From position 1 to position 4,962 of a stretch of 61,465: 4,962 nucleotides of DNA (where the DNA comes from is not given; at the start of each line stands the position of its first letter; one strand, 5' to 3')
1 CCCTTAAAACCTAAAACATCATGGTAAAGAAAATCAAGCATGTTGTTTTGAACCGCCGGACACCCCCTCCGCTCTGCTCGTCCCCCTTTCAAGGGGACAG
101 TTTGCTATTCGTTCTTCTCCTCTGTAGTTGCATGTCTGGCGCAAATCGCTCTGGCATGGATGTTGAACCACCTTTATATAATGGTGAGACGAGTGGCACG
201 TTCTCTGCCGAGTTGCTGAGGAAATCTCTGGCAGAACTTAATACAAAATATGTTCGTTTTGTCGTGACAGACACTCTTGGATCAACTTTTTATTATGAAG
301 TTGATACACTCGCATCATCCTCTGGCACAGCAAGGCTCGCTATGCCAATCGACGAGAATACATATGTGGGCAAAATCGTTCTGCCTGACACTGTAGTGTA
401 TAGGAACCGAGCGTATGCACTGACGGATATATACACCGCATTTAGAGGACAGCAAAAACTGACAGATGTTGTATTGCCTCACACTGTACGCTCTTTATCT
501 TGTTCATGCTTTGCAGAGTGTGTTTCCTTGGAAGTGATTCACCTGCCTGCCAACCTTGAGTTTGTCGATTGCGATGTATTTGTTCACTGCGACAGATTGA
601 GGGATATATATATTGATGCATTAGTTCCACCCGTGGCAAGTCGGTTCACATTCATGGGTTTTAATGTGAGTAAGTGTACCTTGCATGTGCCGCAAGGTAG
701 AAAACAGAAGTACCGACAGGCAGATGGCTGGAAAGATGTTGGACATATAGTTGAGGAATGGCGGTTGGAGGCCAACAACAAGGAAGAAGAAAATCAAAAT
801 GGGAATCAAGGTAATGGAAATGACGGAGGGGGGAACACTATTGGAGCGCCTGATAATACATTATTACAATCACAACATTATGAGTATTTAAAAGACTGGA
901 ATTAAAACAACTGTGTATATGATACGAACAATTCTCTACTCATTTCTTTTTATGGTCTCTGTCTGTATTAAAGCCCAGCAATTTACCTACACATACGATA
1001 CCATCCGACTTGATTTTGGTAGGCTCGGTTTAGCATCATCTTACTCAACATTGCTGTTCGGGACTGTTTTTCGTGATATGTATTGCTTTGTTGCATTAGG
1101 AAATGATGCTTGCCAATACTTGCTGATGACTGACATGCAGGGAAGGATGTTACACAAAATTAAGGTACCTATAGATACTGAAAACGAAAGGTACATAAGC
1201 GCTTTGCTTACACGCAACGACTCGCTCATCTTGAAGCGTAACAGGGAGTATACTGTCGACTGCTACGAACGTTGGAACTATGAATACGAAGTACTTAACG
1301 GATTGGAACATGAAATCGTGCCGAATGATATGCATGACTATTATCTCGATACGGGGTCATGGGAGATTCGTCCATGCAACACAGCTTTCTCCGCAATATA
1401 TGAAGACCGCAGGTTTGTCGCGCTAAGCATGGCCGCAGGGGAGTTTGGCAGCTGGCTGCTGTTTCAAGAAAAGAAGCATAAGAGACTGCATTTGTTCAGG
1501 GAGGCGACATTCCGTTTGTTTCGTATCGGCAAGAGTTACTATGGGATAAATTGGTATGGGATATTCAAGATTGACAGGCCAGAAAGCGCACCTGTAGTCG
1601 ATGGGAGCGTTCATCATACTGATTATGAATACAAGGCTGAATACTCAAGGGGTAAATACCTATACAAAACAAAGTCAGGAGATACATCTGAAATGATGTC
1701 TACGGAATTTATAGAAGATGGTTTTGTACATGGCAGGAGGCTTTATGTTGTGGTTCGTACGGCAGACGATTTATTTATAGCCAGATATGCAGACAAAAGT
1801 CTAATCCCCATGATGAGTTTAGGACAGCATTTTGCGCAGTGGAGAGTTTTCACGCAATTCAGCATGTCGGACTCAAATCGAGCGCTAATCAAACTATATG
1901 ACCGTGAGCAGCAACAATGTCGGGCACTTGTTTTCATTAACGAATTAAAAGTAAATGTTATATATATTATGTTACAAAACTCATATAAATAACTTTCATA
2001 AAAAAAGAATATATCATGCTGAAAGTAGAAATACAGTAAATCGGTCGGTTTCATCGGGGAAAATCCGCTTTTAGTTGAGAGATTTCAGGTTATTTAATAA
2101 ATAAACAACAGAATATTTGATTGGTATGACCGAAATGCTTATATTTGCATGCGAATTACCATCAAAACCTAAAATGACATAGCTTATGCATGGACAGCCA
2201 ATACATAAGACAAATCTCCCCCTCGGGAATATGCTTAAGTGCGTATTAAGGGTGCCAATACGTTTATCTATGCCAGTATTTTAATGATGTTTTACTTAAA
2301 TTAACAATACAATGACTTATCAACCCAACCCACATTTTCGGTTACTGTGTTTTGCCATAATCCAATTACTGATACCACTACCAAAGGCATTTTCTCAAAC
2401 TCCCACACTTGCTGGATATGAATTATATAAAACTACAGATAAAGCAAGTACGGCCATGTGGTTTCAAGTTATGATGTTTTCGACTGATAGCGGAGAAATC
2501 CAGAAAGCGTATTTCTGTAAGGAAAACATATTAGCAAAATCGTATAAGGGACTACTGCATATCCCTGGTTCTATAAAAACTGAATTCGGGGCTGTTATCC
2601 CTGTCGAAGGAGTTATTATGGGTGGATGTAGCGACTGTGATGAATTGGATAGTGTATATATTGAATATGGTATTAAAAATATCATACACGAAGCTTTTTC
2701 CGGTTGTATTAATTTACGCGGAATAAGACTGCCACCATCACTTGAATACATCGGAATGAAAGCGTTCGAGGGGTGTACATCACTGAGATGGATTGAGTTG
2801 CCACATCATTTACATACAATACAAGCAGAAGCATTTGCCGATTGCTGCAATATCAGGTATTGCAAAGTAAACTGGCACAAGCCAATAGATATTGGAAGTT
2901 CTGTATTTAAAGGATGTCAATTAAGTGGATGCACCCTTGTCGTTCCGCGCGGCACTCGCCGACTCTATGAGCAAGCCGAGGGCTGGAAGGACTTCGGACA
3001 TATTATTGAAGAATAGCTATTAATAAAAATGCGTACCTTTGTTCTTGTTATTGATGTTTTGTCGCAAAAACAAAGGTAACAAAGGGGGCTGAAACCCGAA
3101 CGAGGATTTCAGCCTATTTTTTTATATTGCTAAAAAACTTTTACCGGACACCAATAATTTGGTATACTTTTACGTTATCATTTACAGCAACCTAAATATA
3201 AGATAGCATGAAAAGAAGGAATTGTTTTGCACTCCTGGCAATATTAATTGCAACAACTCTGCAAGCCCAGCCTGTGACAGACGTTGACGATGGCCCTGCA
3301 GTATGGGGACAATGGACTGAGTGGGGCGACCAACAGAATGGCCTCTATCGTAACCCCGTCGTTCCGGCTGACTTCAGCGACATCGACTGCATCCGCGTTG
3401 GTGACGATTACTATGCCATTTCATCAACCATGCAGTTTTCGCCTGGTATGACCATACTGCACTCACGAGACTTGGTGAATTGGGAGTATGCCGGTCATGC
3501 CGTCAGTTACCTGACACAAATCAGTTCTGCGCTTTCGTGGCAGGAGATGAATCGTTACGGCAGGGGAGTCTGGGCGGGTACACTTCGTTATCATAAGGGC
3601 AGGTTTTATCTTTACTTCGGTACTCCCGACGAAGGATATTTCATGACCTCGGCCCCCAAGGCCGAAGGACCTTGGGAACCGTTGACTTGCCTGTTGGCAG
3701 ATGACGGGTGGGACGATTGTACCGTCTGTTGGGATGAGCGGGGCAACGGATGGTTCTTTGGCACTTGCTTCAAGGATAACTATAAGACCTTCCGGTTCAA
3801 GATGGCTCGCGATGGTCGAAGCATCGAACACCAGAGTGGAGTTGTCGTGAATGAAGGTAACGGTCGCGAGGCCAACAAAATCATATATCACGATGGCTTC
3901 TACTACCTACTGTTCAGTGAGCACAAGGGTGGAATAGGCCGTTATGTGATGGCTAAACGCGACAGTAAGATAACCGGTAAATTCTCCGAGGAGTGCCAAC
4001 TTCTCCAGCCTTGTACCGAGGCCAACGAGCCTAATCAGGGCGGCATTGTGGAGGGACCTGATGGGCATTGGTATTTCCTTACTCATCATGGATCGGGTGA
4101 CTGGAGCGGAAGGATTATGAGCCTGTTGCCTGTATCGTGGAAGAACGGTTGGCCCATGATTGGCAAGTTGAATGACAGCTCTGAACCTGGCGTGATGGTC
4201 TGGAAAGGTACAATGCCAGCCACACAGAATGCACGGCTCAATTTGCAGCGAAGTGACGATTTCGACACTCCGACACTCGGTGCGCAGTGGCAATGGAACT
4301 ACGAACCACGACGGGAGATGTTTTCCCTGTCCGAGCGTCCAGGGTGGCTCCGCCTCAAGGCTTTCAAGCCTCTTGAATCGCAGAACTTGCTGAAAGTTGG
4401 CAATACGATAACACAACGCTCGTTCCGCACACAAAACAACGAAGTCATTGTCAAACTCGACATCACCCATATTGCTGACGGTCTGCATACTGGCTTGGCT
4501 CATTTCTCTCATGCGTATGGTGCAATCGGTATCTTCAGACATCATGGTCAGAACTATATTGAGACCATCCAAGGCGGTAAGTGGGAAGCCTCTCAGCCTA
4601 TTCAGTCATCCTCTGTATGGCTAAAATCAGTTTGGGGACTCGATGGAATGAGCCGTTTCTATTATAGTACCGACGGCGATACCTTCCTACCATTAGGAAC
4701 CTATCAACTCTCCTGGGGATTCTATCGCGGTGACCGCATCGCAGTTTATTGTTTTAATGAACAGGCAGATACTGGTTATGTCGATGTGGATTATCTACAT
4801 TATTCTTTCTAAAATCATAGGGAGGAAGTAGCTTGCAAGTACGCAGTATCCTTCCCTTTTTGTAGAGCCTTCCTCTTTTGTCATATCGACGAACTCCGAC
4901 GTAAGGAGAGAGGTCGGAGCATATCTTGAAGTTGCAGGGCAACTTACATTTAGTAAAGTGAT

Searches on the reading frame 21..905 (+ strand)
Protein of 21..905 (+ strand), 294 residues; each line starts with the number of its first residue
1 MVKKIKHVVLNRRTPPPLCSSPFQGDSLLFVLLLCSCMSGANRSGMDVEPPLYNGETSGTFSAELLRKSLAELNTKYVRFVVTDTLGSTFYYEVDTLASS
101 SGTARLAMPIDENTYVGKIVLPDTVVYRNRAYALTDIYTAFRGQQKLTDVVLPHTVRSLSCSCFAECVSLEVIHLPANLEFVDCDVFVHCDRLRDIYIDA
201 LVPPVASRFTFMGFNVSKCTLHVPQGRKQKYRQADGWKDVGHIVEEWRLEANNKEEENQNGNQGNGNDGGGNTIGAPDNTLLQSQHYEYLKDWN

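Call 23: search_protein_families(library=pfam, proteins=[window:21-905:+], max_evalue=0.0001)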
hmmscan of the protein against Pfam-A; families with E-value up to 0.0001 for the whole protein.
window:21-905:+ (294 aa): 1 family
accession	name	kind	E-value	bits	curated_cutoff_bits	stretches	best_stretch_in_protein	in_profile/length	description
PF13306.12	LRR_5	-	2e-08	34.6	27.7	1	140-199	7-64/127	BspA type Leucine rich repeat region (6 copies)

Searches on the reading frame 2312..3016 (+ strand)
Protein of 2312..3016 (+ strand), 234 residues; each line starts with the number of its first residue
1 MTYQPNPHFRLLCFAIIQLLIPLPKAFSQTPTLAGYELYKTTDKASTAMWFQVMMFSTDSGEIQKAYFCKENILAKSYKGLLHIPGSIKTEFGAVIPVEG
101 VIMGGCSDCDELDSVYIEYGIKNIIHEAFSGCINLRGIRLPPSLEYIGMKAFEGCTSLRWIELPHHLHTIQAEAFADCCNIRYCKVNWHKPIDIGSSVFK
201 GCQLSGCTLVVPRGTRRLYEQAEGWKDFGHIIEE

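Call 23: search_protein_families(library=pfam, proteins=[window:2312-3016:+], max_evalue=0.0001)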
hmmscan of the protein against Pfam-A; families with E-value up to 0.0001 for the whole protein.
window:2312-3016:+ (234 aa): 1 family
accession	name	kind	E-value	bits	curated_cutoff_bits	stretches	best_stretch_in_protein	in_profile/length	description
PF13306.12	LRR_5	-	3.7e-20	72.5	27.7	1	107-208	9-107/127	BspA type Leucine rich repeat region (6 copies)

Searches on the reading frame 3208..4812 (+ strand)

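Call 23: search_protein_families(library=pfam, proteins=[window:3208-4812:+], max_evalue=0.0001)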
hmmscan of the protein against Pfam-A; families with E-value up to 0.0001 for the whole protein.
window:3208-4812:+ (534 aa): 2 families
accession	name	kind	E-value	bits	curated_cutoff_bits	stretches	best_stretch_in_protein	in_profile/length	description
PF04616.20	Glyco_hydro_43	-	8e-43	147.3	32.2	1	47-316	1-288/288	Glycosyl hydrolases family 43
PF17851.8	GH43_C2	-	4e-26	92.4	22.7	1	349-532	1-202/203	Beta xylosidase C-terminal Concanavalin A-like domain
